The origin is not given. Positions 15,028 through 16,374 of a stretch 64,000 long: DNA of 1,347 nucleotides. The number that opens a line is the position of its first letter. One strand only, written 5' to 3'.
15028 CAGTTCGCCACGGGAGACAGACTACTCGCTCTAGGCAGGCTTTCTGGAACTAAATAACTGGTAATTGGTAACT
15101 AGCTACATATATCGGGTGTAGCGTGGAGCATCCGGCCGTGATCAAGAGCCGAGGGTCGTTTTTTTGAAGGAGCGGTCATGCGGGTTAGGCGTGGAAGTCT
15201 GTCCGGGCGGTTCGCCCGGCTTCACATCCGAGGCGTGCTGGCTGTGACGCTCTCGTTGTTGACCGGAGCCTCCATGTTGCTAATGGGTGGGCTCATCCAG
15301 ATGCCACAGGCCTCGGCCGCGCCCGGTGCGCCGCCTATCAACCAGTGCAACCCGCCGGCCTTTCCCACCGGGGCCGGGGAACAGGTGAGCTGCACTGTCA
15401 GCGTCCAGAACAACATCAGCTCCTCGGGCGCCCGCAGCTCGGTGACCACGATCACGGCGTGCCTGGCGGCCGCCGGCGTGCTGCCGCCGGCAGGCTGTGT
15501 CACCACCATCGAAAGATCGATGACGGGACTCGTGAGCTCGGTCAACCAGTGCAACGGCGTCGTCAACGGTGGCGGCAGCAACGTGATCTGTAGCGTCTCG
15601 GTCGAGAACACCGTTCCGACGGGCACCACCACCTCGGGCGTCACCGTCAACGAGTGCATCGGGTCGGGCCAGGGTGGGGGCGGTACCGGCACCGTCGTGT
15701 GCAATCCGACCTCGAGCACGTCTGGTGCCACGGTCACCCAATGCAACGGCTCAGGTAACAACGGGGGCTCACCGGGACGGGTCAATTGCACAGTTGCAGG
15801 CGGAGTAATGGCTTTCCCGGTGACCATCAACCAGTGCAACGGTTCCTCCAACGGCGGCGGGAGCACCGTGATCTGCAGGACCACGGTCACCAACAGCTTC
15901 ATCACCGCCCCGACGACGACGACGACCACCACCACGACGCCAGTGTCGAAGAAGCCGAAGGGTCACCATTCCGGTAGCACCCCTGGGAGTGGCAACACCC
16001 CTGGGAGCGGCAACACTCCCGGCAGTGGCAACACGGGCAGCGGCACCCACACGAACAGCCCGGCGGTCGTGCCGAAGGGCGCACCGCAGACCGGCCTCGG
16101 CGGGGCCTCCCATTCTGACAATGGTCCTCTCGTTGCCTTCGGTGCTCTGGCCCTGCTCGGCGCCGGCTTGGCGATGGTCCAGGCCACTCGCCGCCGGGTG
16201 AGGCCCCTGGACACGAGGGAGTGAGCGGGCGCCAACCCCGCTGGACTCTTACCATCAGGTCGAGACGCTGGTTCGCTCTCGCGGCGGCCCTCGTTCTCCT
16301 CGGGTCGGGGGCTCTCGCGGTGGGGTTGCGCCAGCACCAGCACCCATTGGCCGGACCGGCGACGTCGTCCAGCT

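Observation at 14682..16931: Class F sortase with a dedicated substrate built from six CX12-16C glycine-rich loops and a non-canonical APQTG sorting signal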

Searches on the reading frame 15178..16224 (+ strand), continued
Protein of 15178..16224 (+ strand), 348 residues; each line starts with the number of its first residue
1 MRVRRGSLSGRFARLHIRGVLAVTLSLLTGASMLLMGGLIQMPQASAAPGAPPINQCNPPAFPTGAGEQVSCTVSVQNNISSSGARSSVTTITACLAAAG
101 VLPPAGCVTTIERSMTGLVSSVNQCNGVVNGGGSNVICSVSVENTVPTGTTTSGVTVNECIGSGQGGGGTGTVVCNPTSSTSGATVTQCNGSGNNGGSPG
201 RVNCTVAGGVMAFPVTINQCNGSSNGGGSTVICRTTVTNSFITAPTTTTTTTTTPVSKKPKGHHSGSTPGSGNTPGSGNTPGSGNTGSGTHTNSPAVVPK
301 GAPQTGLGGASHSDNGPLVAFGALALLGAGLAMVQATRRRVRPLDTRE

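Call 34: list_cluster_members(proteins=[P0099, P0014, P0024, P0011, P0073, P0120, P0039, P0038, P0049, P0003])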
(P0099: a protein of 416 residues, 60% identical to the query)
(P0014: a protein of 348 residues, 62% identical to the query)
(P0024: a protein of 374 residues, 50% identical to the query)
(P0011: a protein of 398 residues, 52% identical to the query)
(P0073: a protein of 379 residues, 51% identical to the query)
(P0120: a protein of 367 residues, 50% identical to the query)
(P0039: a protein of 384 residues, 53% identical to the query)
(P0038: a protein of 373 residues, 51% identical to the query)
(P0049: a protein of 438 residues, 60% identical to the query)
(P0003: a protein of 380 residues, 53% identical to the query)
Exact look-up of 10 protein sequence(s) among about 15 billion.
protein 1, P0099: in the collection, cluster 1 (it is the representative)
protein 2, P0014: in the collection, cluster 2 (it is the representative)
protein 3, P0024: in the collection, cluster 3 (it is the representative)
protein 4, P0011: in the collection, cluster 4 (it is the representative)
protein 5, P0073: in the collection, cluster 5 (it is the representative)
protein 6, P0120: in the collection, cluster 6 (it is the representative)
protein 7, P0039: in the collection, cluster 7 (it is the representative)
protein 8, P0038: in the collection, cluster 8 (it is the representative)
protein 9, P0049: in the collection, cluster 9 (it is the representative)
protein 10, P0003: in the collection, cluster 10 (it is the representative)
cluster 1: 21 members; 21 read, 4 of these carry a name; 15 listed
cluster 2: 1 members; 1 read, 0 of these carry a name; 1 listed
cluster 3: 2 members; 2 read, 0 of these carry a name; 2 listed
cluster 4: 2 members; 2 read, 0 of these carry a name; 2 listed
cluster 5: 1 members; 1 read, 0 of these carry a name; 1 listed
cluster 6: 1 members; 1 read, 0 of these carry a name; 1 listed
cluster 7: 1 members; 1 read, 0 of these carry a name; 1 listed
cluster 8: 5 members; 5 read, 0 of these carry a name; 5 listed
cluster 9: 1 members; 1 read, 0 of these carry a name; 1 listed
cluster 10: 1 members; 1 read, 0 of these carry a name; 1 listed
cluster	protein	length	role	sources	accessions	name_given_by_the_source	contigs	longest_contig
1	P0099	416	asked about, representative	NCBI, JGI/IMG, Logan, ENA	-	-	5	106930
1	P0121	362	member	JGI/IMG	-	hypothetical protein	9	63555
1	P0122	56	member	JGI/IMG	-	hypothetical protein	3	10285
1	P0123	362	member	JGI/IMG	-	hypothetical protein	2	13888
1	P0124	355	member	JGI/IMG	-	hypothetical protein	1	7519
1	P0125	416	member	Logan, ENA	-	-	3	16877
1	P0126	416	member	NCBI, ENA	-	-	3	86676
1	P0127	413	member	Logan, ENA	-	-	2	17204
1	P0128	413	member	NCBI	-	-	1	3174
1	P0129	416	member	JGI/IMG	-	-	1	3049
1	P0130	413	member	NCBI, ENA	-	-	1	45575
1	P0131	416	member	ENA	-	-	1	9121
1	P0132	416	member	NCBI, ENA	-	-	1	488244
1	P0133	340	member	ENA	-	-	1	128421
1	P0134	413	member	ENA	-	-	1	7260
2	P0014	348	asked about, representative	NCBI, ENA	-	-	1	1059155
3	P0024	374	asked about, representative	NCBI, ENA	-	-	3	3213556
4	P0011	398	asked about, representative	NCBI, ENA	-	-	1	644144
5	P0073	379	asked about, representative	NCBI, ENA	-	-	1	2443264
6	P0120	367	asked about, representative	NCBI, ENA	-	-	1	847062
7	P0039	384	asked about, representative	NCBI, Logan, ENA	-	-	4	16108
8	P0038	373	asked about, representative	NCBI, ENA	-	-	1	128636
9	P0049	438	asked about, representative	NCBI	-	-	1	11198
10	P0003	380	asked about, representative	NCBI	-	-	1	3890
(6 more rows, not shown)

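Call 36: search_protein_families(library=ncbifam, proteins=[P0001, P0003, P0011, P0014, P0024, P0073, P0099, P0120, P0074, P0084], max_evalue=0.01)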
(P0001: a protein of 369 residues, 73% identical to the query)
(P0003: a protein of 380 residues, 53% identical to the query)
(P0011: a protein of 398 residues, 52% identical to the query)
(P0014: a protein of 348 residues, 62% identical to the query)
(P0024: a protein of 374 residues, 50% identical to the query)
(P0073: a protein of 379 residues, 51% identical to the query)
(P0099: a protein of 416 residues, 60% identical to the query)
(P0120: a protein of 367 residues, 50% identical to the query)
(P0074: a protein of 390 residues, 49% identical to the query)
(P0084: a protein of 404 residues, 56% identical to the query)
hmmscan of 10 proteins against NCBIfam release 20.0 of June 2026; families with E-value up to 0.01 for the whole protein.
P0001 (369 aa): 1 family
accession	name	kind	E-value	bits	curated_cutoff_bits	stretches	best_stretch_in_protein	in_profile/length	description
NF058571.1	GVDTG_CTERM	domain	1e-06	28.9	29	1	319-361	1-44/44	GVDTG sorting domain-containing protein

P0003 (380 aa): 1 family
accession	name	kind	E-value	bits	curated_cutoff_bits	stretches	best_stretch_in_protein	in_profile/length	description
NF058571.1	GVDTG_CTERM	domain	0.00048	20.4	29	1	326-368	1-44/44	GVDTG sorting domain-containing protein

P0011 (398 aa): 1 family
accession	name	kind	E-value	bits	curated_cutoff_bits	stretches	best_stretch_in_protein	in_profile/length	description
NF058571.1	GVDTG_CTERM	domain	0.0051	17.1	29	1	344-387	1-44/44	GVDTG sorting domain-containing protein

P0014 (348 aa): 1 family
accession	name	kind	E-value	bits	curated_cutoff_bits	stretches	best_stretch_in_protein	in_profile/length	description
NF058571.1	GVDTG_CTERM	domain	4.7e-05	23.6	29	1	294-336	1-44/44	GVDTG sorting domain-containing protein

P0024 (374 aa): 1 family
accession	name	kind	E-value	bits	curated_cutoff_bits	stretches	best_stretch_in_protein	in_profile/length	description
NF058571.1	GVDTG_CTERM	domain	3.2e-05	24.1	29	1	321-362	2-44/44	GVDTG sorting domain-containing protein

P0073 (379 aa): 2 families
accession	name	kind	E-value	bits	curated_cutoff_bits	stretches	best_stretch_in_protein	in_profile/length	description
NF058571.1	GVDTG_CTERM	domain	2.3e-06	27.8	29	1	325-368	1-44/44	GVDTG sorting domain-containing protein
NF053628.1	BnzsclthlBbsBGT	equivalog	0.0032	16.3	750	0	134-160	200-226/389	benzoylsuccinyl-CoA thiolase subunit BbsB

P0099 (416 aa): 1 family
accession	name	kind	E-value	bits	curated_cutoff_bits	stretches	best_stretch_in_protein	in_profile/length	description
NF058571.1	GVDTG_CTERM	domain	3.5e-06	27.2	29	1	362-404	1-44/44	GVDTG sorting domain-containing protein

P0120 (367 aa): 1 family
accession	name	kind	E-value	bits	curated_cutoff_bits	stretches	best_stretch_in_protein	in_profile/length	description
NF058571.1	GVDTG_CTERM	domain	1.8e-05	25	29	1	312-354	1-44/44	GVDTG sorting domain-containing protein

P0074 (390 aa): 1 family
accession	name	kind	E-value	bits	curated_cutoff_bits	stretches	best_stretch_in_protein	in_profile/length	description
NF058571.1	GVDTG_CTERM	domain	0.0002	21.6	29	1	335-377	1-44/44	GVDTG sorting domain-containing protein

P0084 (404 aa): 1 family
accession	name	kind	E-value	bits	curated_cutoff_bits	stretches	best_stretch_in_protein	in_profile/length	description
NF058571.1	GVDTG_CTERM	domain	2.7e-05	24.4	29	1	350-393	2-44/44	GVDTG sorting domain-containing protein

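Call 44: find_encoding_contigs(protein=P0001, flank=6000, max_places=3)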
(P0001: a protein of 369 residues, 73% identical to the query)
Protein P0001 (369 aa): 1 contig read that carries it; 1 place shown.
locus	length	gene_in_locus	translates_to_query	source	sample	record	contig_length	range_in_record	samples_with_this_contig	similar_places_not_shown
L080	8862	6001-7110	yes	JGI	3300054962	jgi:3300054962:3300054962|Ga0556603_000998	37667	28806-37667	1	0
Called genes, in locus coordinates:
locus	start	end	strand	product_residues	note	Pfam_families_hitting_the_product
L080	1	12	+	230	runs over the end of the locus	PF00753:Lactamase_B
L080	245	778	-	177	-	PF18306:LDcluster4, PF03641:Lysine_decarbox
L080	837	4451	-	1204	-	PF12773:DZR, PF13240:Zn_Ribbon_1 (weak), PF13248:Zn_ribbon_3 (faint), PF00211:Guanylate_cyc, PF13191:AAA_16, PF13401:AAA_22 (weak)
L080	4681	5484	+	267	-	PF01734:Patatin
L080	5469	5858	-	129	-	PF01978:TrmB (weak), PF09339:HTH_IclR (faint), PF12802:MarR_2 (faint)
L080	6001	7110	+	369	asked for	PF26781:DUF8253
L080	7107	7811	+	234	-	PF04203:Sortase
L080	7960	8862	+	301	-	?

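Call 45: find_encoding_contigs(protein=window:15178-16224:+, flank=3000, max_places=3)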
Protein window:15178-16224:+ (348 aa): no gene with exactly this product is on record in the collection.

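Call 85: search_protein_families(library=ncbifam, proteins=[L068:5932-6924:+, L011:5662-7191:+], max_evalue=0.01)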
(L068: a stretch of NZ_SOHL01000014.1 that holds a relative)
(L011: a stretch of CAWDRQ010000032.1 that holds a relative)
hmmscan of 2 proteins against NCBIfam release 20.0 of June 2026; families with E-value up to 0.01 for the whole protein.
L068:5932-6924:+ (331 aa): 0 families

L011:5662-7191:+ (510 aa): 0 families

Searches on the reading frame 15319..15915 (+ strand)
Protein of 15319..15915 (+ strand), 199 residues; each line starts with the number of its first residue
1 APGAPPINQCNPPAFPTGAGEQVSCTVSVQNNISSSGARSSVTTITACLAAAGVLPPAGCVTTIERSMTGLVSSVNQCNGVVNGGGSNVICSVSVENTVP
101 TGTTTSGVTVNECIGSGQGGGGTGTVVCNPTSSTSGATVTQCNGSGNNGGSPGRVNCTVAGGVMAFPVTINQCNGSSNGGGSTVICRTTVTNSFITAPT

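Call 37: predict_structure(alignment_id=A2)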
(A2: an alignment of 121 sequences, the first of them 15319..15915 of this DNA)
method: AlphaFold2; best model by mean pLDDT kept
length: 199 residues; sequences in the alignment: 121
mean_pLDDT: 74.3   pTM: 0.76
mean pLDDT of the five models: 74.3, 65.7, 63.7, 61.7, 55.9
residues with pLDDT >= 90: 20; 70-90: 110; 50-70: 52; < 50: 17
segments of 3 or more residues with pLDDT < 50: 120-125, 132-136, 147-150
pLDDT, mean of each block of 10 residues (from residue 1): 71 73 90 87 89 66 88 87 75 89 75 68 52 51 52 69 75 77 81 74
secondary structure, 60 per line:
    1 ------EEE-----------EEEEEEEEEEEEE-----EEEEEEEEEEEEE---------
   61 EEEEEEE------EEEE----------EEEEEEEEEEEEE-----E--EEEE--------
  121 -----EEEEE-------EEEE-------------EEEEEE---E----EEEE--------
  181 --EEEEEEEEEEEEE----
elements in order: E7-9 E21-33 E39-51 E61-67 E74-77 E88-100 E109-112 E126-130 E138-141 E155-160 E169-172 E183-195

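Call 41: fold_search(model_id=the predicted structure, library=pdb)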
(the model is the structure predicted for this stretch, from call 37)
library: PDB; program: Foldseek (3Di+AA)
matches with E <= 10: 202; with E <= 0.001: 0
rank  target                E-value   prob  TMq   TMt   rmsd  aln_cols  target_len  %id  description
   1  4qrk                  2.4e-01  0.08  0.19  0.18  14.4       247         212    6  Crystal structure of a putative cell adhesion protein (CLOSPO_03726) from Clostridium sporogenes ATCC 15579 at 1.95 A re (released 2014-07-23)
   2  9dbz_B                8.9e-01  0.03  0.09  0.02  18.6        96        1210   10  Molecular basis of pathogenicity of the recently emerged FCoV-23 coronavirus. FCoV-23 S long with Do in mixed conforma (released 2025-07-09)
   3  9ue3_A                9.8e-01  0.02  0.09  0.02  19.2        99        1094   12  The structure of FIPV spike glycoprotein (released 2026-01-28)
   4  9rwz_A                1.0e+00  0.54  0.24  0.07   3.9        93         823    8  ZSWIM8-CUL3 complex bound to AGO2-miR-7-CYRANO (released 2026-03-18)
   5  6ozj_B                1.1e+00  0.18  0.18  0.15   5.7        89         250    9  Crystal structure of Mus musculus (Mm) Endonuclease V in complex with a 23mer RNA oligo containing an inosine in the a (released 2019-09-04)
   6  5fjw_A                1.2e+00  0.35  0.15  0.12   2.4        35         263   20  Yeast delta-COP-I mu-homology domain complexed with Dsl1 WxWx(MSE) peptide (released 2015-11-11)
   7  9db3_A                1.2e+00  0.02  0.09  0.02  18.6        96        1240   10  Molecular basis of pathogenicity of the recently emerged FCoV-23 coronavirus. FCoV-23 S long with Do in swung-out conf (released 2025-07-09)
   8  1zup_A                1.5e+00  0.10  0.15  0.12   6.6        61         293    5  CRYSTAL STRUCTURE OF A PUTATIVE NUCLEASE WITH A RIBONUCLEASE H-LIKE MOTIF FOLD (TM1739) FROM THERMOTOGA MARITIMA AT 2. (released 2005-06-21)
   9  9dbz_A                1.5e+00  0.02  0.09  0.03  18.6        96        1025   10  Molecular basis of pathogenicity of the recently emerged FCoV-23 coronavirus. FCoV-23 S long with Do in mixed conforma (released 2025-07-09)
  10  9k6q_A                1.5e+00  0.33  0.23  0.07   5.6        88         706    6  "Cryo-EM Structure of hAGO2D669A-siRNA-target (14-nt, sesqui-lobed) (released 2025-06-25)
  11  5fjz_B                1.5e+00  0.28  0.15  0.11   2.4        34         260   20  Yeast delta-COP-I mu-homology domain complexed with Dsl1 WxWxV peptide (released 2015-11-11)
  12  7ki3_D                1.6e+00  0.16  0.19  0.06   8.0        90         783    6  Human Argonaute2:miR-122 bound to the HCV genotype 1a site-1 RNA (released 2021-10-06)
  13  5aoy                  1.6e+00  0.15  0.19  0.17   8.3        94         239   10  Structure of mouse Endonuclease V (released 2016-05-04)
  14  6ozk_B                1.8e+00  0.10  0.18  0.15   5.8        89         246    9  Crystal structure of Mus musculus (Mm) Endonuclease V in complex with a 23mer RNA oligo containing an inosine after 68 (released 2019-09-04)
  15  6ozl_B                2.0e+00  0.12  0.17  0.15   6.0        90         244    9  Crystal structure of Mus musculus (Mm) Endonuclease V in complex with a 23mer RNA oligo containing an inosine after a  (released 2019-09-04)
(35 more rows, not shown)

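Call 68: search_solved_structures(query=A2, max_evalue=1)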
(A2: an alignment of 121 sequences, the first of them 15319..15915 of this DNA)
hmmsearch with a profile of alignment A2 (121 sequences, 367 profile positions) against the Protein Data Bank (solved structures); distinct sequences matched with E-value up to 1: 2.
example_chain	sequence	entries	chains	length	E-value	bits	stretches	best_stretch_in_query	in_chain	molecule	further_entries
4bhr_A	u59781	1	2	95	0.062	15.7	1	174-219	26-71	PILIN, TYPE IV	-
8fl0_NZ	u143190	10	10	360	1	11.7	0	277-331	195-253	Coiled-coil domain-containing protein 86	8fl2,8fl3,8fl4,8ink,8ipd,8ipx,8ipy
